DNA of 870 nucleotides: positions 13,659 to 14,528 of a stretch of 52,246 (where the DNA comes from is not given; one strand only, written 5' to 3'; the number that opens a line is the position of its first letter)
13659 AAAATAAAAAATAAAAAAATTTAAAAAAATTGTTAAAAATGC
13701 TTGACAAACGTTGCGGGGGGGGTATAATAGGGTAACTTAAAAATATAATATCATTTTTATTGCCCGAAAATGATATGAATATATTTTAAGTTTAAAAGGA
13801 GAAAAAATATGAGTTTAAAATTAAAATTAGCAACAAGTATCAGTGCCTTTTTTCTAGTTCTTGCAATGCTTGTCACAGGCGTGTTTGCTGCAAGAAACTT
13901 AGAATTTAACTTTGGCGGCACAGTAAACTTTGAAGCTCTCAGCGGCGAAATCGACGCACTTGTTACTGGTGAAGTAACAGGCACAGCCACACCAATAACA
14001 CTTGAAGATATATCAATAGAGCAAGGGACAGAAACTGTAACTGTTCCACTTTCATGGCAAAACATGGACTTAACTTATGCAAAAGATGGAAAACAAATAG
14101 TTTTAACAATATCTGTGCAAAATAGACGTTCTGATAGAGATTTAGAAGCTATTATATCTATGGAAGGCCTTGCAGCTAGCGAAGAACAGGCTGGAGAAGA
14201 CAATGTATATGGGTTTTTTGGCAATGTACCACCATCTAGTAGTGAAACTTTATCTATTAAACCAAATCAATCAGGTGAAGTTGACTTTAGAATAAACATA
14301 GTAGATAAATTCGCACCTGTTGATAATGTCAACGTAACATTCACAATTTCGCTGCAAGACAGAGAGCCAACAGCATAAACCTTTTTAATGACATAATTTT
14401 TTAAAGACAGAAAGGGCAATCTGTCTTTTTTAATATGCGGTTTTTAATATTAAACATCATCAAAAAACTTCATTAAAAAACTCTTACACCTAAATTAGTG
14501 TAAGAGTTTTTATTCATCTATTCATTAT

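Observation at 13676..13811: Second copy of the poly-G promoter cassette driving a paralogous secreted protein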

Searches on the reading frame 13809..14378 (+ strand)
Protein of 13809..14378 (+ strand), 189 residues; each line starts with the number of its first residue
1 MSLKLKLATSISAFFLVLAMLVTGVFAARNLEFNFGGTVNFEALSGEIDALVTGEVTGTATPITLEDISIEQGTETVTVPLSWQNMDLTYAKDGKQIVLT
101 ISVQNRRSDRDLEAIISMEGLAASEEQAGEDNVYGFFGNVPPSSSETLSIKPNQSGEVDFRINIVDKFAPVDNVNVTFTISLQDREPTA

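Call 7: search_protein_families(library=pfam, proteins=[window:13809-14378:+], max_evalue=1)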
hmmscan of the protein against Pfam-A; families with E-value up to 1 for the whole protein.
window:13809-14378:+ (189 aa): 1 family
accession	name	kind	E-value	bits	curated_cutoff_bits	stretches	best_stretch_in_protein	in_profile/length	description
PF16139.11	DUF4847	-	0.12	12.7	25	0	79-131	73-125/147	Domain of unknown function (DUF4847)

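Call 8: search_protein_families(library=ncbifam, proteins=[window:13809-14378:+], max_evalue=1)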
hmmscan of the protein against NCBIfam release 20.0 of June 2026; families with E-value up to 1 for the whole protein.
window:13809-14378:+ (189 aa): 2 families
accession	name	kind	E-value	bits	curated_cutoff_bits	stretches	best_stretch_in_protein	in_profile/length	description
NF049866.1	outer_TDE1717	subfamily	0.033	14.1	135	1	13-84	6-81/210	TDE1717 family outer membrane beta-barrel protein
NF007057.0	PRK09505.2-2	equivalog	0.063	11.4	931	1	33-90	145-203/694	alpha-amylase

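Call 12: find_homologous_proteins(query=window:13809-14378:+, max_evalue=0.001)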
Query window:13809-14378:+ (189 aa): 17 proteins with E <= 0.001 among 246 candidates.
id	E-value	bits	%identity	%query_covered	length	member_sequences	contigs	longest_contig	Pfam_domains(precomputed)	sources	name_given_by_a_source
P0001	1.2e-113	395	99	100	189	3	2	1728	-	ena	-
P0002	1.3e-88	313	81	100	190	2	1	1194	-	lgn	-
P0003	6.7e-80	285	75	100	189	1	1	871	-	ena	-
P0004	3.7e-75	270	73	100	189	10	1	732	-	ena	-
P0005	9.7e-70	252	66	96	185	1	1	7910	-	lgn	-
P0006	6.2e-60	220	62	98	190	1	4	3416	-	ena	-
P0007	4.6e-59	217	59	100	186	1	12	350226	-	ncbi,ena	-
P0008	1.9e-58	215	61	98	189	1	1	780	-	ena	-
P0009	2.7e-55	205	57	98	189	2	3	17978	-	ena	-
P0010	2.0e-53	199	56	99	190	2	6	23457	-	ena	-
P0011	1.0e-51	193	54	98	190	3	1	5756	-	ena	-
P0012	5.3e-50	188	51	99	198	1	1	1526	-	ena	-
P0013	7.5e-50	187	52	99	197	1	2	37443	-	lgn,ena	-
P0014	9.8e-50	187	53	98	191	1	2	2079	-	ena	-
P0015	9.7e-49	184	51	99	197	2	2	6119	-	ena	-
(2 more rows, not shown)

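Call 14: find_encoding_contigs(protein=P0007, flank=8000, max_places=4)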
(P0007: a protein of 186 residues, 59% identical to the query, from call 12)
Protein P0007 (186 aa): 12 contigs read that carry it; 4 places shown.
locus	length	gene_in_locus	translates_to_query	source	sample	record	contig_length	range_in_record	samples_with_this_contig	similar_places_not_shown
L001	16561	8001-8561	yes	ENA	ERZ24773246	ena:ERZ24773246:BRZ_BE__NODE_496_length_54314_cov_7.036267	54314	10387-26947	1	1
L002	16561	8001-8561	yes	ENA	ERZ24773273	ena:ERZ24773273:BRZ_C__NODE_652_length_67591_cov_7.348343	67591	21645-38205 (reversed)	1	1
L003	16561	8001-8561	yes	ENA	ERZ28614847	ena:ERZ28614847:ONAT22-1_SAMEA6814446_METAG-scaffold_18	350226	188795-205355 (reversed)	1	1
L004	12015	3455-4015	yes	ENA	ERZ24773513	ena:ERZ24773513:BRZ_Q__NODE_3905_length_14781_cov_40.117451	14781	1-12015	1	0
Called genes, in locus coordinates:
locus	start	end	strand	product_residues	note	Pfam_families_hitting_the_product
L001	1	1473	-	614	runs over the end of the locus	PF01541:GIY-YIG, PF27096:UvrC_M, PF02151:UVR (weak), PF22920:UvrC_RNaseH, PF08459:UvrC_RNaseH_dom, PF00633:HHH (faint), PF12826:HHH_2 (weak), PF14520:HHH_5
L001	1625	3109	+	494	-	-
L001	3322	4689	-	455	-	PF13393:tRNA-synt_His, PF00587:tRNA-synt_2b (weak), PF03129:HGTP_anticodon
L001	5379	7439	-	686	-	PF00580:UvrD-helicase, PF01443:Viral_helicase1 (faint), PF13245:AAA_19, PF13361:UvrD_C (weak), PF13538:UvrD_C_2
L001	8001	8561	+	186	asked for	-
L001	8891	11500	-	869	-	PF00521:DNA_topoisoIV, PF03989:DNA_gyraseA_C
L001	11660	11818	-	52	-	-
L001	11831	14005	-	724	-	PF02518:HATPase_c, PF00204:DNA_gyraseB, PF01751:Toprim, PF00986:DNA_gyraseB_C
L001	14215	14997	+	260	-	PF04138:GtrA_DPMS_TM (weak)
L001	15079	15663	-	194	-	PF28043:KwaA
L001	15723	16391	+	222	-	-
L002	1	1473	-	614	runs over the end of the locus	PF01541:GIY-YIG, PF27096:UvrC_M, PF02151:UVR (weak), PF22920:UvrC_RNaseH, PF08459:UvrC_RNaseH_dom, PF00633:HHH (faint), PF12826:HHH_2 (weak), PF14520:HHH_5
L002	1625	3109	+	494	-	-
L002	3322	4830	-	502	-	PF13393:tRNA-synt_His, PF00587:tRNA-synt_2b (weak), PF03129:HGTP_anticodon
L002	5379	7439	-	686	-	PF00580:UvrD-helicase, PF01443:Viral_helicase1 (faint), PF13245:AAA_19, PF13361:UvrD_C (weak), PF13538:UvrD_C_2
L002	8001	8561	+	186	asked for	-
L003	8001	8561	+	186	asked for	-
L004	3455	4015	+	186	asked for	-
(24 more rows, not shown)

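Call 15: find_encoding_contigs(protein=P0001, flank=3000, max_places=4)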
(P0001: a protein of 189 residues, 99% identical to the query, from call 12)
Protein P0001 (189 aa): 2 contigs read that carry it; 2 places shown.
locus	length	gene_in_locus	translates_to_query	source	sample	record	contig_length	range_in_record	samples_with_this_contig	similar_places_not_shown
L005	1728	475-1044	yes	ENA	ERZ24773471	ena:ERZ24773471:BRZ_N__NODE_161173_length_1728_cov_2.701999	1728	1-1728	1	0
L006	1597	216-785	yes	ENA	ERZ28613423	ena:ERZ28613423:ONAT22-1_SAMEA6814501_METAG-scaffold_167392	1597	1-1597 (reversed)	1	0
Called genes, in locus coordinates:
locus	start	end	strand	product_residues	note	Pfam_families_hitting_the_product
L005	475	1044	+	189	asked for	-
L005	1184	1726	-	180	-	?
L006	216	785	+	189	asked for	-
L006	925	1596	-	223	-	?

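Call 42: predict_structure(alignment_id=A2)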
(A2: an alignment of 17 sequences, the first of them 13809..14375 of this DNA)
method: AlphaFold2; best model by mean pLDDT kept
length: 189 residues; sequences in the alignment: 17
mean_pLDDT: 79.1   pTM: 0.72
mean pLDDT of the five models: 79.1, 73.0, 72.6, 68.6, 68.2
residues with pLDDT >= 90: 62; 70-90: 77; 50-70: 39; < 50: 11
segments of 3 or more residues with pLDDT < 50: 20-29
pLDDT, mean of each block of 10 residues (from residue 1): 56 54 41 67 72 92 91 76 83 82 93 92 88 88 91 95 84 84 71
secondary structure, 60 per line:
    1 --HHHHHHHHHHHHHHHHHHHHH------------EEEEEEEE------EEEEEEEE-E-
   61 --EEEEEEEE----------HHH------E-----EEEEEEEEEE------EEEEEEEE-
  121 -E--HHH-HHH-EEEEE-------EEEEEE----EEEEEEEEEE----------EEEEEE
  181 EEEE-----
elements in order: H3-23 E36-43 E50-57 E63-70 E96-105 E112-119 E133-137 E145-150 E155-164 E175-184
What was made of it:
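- On Simple-sequence-repeat (homopolymer) promoter-spacer contingency locus (vlp / fim / porA-opc type): It has a signal or anchor peptide and a beta-sandwich model (call 42).
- It has a signal or anchor peptide and a beta sandwich (call 42).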

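Call 46: fold_search(model_id=the predicted structure, library=pdb)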
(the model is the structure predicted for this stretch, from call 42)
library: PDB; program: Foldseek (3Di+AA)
matches with E <= 10: 1633; with E <= 0.001: 4
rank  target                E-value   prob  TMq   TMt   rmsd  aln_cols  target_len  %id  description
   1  6r7e                  1.2e-04  1.00  0.34  0.39  10.2       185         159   14  N-terminally reversed variant of FimA E. coli with alanine insertion at position 20 (released 2020-05-06)
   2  6r74                  1.7e-04  1.00  0.34  0.39  13.1       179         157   13  N-terminally reversed variant of FimA E. coli (released 2020-05-06)
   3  6erj_B                6.0e-04  0.99  0.33  0.37  11.1       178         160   14  Self-complemented FimA subunit from Salmonella enterica (released 2019-01-30)
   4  6erj_A                9.4e-04  0.98  0.34  0.38  10.8       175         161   13  Self-complemented FimA subunit from Salmonella enterica (released 2019-01-30)
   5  5nkt                  1.4e-03  0.89  0.28  0.33  11.1       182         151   16  FimA wt from E. coli (released 2018-05-16)
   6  3gld_C                3.3e-03  0.72  0.24  0.18  11.3       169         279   10  Crystal Structure of the Major Pilin from Streptococcus pyogenes E117A mutant (released 2009-06-02)
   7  5a3l_C                3.7e-03  0.57  0.22  0.21  13.8       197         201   10  Structure of Cea1A in complex with N-Acetylglucosamine (released 2016-06-29)
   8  6hos_A                4.4e-03  0.44  0.22  0.20  15.5       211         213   10  Structure of the KpFlo2 adhesin domain in complex with glycerol (released 2018-10-24)
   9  5a3l_D                4.4e-03  0.41  0.22  0.21  16.1       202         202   12  Structure of Cea1A in complex with N-Acetylglucosamine (released 2016-06-29)
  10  7b2p_B                4.6e-03  0.84  0.26  0.10  18.9       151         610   10  Cryo-EM structure of complement C4b in complex with nanobody B5 (released 2022-03-02)
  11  5fo8_B                4.9e-03  0.44  0.23  0.07  25.3       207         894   12  Crystal Structure of Human Complement C3b in Complex with MCP (CCP1-4) (released 2016-04-06)
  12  2ed6_A                5.8e-03  0.89  0.30  0.32  21.0       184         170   12  Crystal Structure of Envelope Protein VP28 from White Spot Syndrome Virus (WSSV) (released 2007-06-05)
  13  3frp_G                6.1e-03  0.66  0.25  0.23  21.5       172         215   12  Crystal Structure of Cobra Venom Factor, a Co-factor for C3- and C5 convertase CVFBb (released 2009-04-28)
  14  9fyn                  6.5e-03  0.80  0.26  0.07  19.3       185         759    9  Lacto-N-biosidase from Trueperella pyogenes (released 2024-10-09)
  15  8ovb_B                6.9e-03  0.54  0.25  0.08  25.6       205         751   11  Human Complement C3b in complex with Trypanosoma brucei ISG65. (released 2024-02-14)
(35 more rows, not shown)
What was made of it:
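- On Donor-strand-complemented pilins (FimA-like): The top Foldseek hits are self-complemented FimA at E = 1e-4, but with TM-scores of 0.34-0.39 and rmsd > 10 A (call 46).
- The top PDB fold hits are donor-strand-complemented pilins, at E = 1e-4 (call 46).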

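Call 48: find_encoding_contigs(protein=P0010, flank=1500, max_places=10)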
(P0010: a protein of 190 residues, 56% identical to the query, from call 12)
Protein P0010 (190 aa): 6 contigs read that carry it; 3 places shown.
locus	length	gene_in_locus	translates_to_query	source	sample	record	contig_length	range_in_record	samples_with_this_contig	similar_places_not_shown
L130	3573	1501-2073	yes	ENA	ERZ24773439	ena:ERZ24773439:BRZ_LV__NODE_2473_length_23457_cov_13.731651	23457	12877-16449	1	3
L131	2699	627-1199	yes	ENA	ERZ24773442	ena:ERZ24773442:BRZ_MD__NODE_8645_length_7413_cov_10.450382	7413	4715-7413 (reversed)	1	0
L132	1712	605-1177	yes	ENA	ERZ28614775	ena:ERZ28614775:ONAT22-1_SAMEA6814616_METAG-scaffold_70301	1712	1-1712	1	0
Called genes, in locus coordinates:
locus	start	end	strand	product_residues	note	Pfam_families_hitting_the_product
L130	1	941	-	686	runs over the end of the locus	PF00580:UvrD-helicase, PF01443:Viral_helicase1 (faint), PF13245:AAA_19, PF13361:UvrD_C (weak), PF13538:UvrD_C_2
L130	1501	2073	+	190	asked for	-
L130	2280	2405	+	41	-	-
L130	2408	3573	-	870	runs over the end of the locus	PF00521:DNA_topoisoIV, PF03989:DNA_gyraseA_C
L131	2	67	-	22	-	?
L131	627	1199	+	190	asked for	-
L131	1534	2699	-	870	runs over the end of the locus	PF00521:DNA_topoisoIV, PF03989:DNA_gyraseA_C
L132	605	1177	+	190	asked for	-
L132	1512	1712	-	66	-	?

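Call 49: find_encoding_contigs(protein=P0006, flank=1500, max_places=10)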
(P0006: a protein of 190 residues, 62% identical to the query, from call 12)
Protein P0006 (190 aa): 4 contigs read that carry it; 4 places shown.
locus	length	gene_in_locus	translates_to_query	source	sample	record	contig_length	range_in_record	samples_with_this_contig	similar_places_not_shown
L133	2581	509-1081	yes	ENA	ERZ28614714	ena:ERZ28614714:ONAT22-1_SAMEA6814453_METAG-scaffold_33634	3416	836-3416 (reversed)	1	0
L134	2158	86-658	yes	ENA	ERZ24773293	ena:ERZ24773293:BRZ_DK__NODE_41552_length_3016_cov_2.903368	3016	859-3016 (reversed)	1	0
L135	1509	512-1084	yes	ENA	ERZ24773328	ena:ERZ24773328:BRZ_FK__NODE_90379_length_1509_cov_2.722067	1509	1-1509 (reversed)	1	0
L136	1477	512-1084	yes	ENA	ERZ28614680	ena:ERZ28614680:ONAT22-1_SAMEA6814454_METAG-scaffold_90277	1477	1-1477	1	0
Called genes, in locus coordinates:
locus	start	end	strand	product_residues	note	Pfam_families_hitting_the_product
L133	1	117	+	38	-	?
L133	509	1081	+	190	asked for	-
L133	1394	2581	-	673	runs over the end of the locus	?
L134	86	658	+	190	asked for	-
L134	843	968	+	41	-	-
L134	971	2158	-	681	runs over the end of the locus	?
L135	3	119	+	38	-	?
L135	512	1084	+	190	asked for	-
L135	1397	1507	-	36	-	?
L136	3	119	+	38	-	?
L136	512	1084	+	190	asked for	-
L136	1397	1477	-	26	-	?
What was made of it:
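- Some deviating contigs have very low coverage (call 49). L133-L136 come from short, low-coverage contigs (call 49).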

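Call 50: find_encoding_contigs(protein=P0013, flank=1500, max_places=10)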
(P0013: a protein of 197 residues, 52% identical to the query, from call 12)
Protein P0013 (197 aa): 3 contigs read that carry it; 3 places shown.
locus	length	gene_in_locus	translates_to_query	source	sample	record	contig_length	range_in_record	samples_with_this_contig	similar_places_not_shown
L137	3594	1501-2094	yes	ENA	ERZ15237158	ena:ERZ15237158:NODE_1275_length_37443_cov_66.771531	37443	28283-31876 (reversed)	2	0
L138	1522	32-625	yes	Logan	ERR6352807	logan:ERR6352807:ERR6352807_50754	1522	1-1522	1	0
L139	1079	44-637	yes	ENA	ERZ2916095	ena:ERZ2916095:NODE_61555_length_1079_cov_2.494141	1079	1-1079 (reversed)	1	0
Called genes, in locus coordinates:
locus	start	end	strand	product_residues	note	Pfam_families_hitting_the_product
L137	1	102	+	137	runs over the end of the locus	-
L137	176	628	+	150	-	-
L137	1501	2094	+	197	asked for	-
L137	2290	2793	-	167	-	-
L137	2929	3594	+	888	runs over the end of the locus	-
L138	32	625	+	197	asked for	-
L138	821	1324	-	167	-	-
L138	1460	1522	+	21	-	?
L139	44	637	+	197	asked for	-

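Call 54: search_solved_structures(query=A2, max_evalue=10)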
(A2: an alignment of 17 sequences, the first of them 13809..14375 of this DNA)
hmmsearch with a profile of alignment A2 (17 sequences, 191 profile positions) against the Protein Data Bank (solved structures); distinct sequences matched with E-value up to 10: 2.
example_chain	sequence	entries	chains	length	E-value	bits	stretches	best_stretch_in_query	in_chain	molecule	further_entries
8br8_LV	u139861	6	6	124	0.24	14.2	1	70-126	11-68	Ribosomal L22e | Ribosomal protein L22e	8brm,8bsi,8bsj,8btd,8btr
7pwg_U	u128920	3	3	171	0.54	13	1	70-126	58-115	Ribosomal protein eL22 | 60S ribosomal protein eL22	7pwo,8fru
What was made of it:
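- On TasA / camelysin (Peptidase_M73), SipW-dependent secretion: A PDB profile search found nothing relevant (call 54).
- Tried and rejected: Nothing relevant came up (call 54).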

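Call 67: search_protein_representatives(alignment_id=A2)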
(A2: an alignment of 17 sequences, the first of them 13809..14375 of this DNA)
Query: 17 sequences, 191 profile positions. Proteins with E-value up to 0.001 (for the whole library): 490; up to 1e-10: 192; up to 1e-30: 2. The best 150 are listed.
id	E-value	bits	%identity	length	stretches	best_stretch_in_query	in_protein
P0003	1.1e-90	318.7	-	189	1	1-190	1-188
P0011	2.9e-87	307.5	-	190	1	1-188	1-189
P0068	3.1e-30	121.5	-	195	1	1-184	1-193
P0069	1.9e-24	102.6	-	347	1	1-154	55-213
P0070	2.9e-24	102.0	-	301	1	1-152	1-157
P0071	2.4e-22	95.8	-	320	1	1-167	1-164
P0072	6.0e-22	94.5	-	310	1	1-173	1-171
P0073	7.7e-22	94.1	-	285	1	1-174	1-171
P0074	1.5e-21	93.1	-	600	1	1-131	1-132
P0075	5.0e-21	91.5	-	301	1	1-154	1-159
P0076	1.3e-20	90.1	-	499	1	1-183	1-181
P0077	1.4e-20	90.0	-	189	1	1-152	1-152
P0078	1.9e-20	89.6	-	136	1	1-126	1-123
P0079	5.1e-20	88.2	-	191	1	1-186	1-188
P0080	1.1e-19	87.2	-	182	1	1-172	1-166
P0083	1.2e-18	83.7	-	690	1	1-187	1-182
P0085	1.9e-18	83.0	-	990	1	1-146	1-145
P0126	2.5e-15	72.9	-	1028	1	1-187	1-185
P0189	5.2e-13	65.3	-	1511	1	1-188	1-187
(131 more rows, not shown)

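Call 69: search_protein_families(library=pfam, alignment_id=A4, max_evalue=0.001)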
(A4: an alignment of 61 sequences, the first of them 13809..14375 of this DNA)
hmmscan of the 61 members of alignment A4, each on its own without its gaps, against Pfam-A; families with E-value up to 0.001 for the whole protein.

A. member 1, window:13809-14375:+ (189 aa): 0 families

B. families by the number of members that match (of 61 scanned): 8 families
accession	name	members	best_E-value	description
PF13306.12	LRR_5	27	4.7e-234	BspA type Leucine rich repeat region (6 copies)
PF13855.12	LRR_8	19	1.1e-59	Leucine rich repeat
PF12799.13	LRR_4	8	2.5e-11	Leucine Rich repeats (2 copies)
PF23952.1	LRR_EndoS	4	1.3e-10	Endo-beta-N-acetylglucosaminidase EndoS LRR domain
PF18998.6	Flg_new_2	4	5.7e-07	Divergent InlB B-repeat domain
PF05725.18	FNIP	2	0.00032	FNIP Repeat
PF20608.4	Phage_tube_C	1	2.3e-05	Phage tail tube protein C-terminal domain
PF08309.17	LVIVD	1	0.0004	LVIVD repeat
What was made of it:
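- The whole protein recurs as the N-terminal module of 490 clusters (call 67), and 27 of 61 tested carry BspA-type LRR domains (call 69).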

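Call 70: search_protein_families(library=ncbifam, alignment_id=A4, max_evalue=0.1)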
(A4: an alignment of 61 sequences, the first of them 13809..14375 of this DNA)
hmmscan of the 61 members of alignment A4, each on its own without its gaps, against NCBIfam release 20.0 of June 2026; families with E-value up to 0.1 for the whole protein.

A. member 1, window:13809-14375:+ (189 aa): 2 families
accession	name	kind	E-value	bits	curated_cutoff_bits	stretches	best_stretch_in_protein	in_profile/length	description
NF049866.1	outer_TDE1717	subfamily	0.033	14.1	135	1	13-84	6-81/210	TDE1717 family outer membrane beta-barrel protein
NF007057.0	PRK09505.2-2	equivalog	0.063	11.4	931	0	33-90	145-203/694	alpha-amylase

B. families by the number of members that match (of 61 scanned): 25 families
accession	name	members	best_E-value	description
NF047961.1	adhesin_HupY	26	3.4e-86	leucine-rich repeat adhesin HupY/LrrG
TIGR02167.2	Liste_lipo_26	16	1.2e-42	PARCEL repeat-containing surface protein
NF045861.1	glide_Gli349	15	2e-54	gliding machinery surface structure protein Gli349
NF053819.1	EF0750_LPXTG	9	0.00075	EF2685/EF0750 family sortase-dependent surface protein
NF049866.1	outer_TDE1717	2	0.033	TDE1717 family outer membrane beta-barrel protein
TIGR01451.2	B_ant_repeat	1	0.005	DUF11 type repeat protein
NF010121.0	PRK13598.1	1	0.0098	imidazoleglycerol-phosphate dehydratase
NF011807.0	PRK15276.1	1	0.01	putative fimbrial subunit SteE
NF009016.0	PRK12355.3-2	1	0.02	type-F conjugative transfer system mating-pair stabilization protein TraN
TIGR03406.1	FeS_long_SufT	1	0.02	putative Fe-S cluster assembly protein SufT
NF012184.0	tet_MFS_45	1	0.023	tetracycline efflux MFS transporter Tet(45)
TIGR01611.1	tail_tube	1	0.026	phage major tail tube protein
NF038347.1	FtsX_Gpos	1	0.028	permease-like cell division protein FtsX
NF038116.1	Sden1266_dom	1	0.036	choice-of-anchor H family protein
NF012175.1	tet_MFS_L_K_45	1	0.037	Tet(L)/Tet(K)/Tet(45) family tetracycline efflux MFS transporter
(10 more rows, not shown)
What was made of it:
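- On Simple-sequence-repeat (homopolymer) promoter-spacer contingency locus (vlp / fim / porA-opc type): Homologous N-terminal modules are fused to BspA-type LRR adhesin domains (calls 67, 69, 70).
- Closest known: BspA-type LRR surface proteins / HupY-LrrG adhesins. Same: Relatives of the 189-aa protein carry these domains C-terminal to the same N-terminal module (27 of 61; calls 69, 70).
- Tried and rejected: Rejected (calls 7, 8, 46, 70).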

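Call 79: list_cluster_members(proteins=[P0007, P0021, P0027, P0039, P0085, P0126, P0189, P0083])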
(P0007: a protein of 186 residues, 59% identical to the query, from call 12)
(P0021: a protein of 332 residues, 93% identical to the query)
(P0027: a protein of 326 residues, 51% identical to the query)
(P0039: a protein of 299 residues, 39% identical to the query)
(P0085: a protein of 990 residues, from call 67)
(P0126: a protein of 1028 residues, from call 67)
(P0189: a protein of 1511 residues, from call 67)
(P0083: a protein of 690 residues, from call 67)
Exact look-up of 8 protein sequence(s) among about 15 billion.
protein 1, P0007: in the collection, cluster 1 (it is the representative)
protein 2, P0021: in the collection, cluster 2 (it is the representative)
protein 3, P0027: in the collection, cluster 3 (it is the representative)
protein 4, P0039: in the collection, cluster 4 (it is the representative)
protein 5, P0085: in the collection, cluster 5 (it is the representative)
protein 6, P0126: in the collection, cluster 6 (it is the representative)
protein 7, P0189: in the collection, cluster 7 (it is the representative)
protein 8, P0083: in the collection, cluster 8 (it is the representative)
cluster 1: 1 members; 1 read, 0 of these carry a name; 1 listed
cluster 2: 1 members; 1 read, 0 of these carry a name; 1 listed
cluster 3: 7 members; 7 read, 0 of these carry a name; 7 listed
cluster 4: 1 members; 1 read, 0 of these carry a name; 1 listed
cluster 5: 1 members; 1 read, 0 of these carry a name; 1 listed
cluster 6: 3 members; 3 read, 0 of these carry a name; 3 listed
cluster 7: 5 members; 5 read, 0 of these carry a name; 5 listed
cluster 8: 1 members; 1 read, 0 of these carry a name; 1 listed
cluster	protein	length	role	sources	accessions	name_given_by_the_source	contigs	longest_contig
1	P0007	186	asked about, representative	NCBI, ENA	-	-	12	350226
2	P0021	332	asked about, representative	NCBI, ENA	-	-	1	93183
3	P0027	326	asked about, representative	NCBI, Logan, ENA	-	-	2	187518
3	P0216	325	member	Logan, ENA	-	-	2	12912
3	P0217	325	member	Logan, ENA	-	-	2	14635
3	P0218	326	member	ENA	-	-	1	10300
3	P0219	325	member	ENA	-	-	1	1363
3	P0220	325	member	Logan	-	-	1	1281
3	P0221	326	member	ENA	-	-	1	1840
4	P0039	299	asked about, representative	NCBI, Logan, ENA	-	-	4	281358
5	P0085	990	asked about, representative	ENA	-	-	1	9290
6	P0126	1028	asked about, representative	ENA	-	-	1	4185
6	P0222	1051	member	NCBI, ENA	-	-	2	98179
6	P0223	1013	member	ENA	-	-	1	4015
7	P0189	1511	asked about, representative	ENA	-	-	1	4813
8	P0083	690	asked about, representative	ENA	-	-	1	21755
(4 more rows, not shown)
